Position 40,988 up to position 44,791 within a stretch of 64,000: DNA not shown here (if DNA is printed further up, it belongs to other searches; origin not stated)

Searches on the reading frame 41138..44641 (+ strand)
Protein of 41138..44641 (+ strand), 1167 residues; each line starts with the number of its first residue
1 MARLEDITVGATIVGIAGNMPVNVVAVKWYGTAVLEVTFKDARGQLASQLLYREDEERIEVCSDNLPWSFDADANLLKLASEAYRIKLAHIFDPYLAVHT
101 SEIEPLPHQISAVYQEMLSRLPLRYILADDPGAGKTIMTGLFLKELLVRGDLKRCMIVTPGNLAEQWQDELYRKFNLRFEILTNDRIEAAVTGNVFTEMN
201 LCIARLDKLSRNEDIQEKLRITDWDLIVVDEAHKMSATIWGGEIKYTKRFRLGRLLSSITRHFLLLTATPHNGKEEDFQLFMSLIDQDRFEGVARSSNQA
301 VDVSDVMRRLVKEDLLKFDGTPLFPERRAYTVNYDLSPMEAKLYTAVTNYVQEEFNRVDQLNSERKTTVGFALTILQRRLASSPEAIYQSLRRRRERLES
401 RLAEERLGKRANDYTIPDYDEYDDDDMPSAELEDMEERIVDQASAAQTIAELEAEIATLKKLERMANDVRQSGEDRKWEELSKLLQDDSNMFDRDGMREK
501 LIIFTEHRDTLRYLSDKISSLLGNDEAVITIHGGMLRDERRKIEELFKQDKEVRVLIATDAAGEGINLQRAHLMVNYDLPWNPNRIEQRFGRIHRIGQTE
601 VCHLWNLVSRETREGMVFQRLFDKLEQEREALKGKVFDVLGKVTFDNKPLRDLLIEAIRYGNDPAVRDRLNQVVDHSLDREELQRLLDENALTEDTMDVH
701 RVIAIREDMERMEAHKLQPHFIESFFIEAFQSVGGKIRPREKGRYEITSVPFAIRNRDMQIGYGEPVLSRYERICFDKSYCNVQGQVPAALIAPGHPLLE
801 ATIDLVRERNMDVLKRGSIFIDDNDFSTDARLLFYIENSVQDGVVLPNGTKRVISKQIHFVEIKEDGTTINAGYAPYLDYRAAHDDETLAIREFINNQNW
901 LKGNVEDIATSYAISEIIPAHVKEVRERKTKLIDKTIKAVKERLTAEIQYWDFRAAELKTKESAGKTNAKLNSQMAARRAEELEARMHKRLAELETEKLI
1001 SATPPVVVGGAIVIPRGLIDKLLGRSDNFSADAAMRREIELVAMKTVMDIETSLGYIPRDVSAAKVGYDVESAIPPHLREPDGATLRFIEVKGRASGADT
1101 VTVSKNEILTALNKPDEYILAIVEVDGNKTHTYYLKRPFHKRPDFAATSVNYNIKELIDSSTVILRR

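Call 12: search_protein_families(library=pfam, proteins=[window:41138-44641:+], max_evalue=0.001)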
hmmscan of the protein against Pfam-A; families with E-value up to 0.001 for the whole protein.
window:41138-44641:+ (1167 aa): 6 families
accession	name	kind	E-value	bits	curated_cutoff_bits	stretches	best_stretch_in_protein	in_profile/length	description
PF00271.37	Helicase_C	-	6.3e-25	88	23.5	1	485-597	10-110/110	Helicase conserved C-terminal domain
PF13020.12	NOV_C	-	1.4e-19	70.3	22.1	1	1039-1134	1-90/91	Protein NO VEIN, C-terminal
PF00176.29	SNF2-rel_dom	-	6.7e-17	62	24.9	1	125-366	20-269/290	SNF2-related domain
PF04851.21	ResIII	-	4.6e-12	46.6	22.5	1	103-271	2-163/164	Type III restriction enzyme, res subunit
PF00270.35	DEAD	-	2.9e-08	34.1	26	1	127-271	19-161/167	DEAD/DEAH box helicase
PF16203.11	ERCC3_RAD25_C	-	0.00053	19.8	27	0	509-618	61-177/248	ERCC3/RAD25/XPB C-terminal helicase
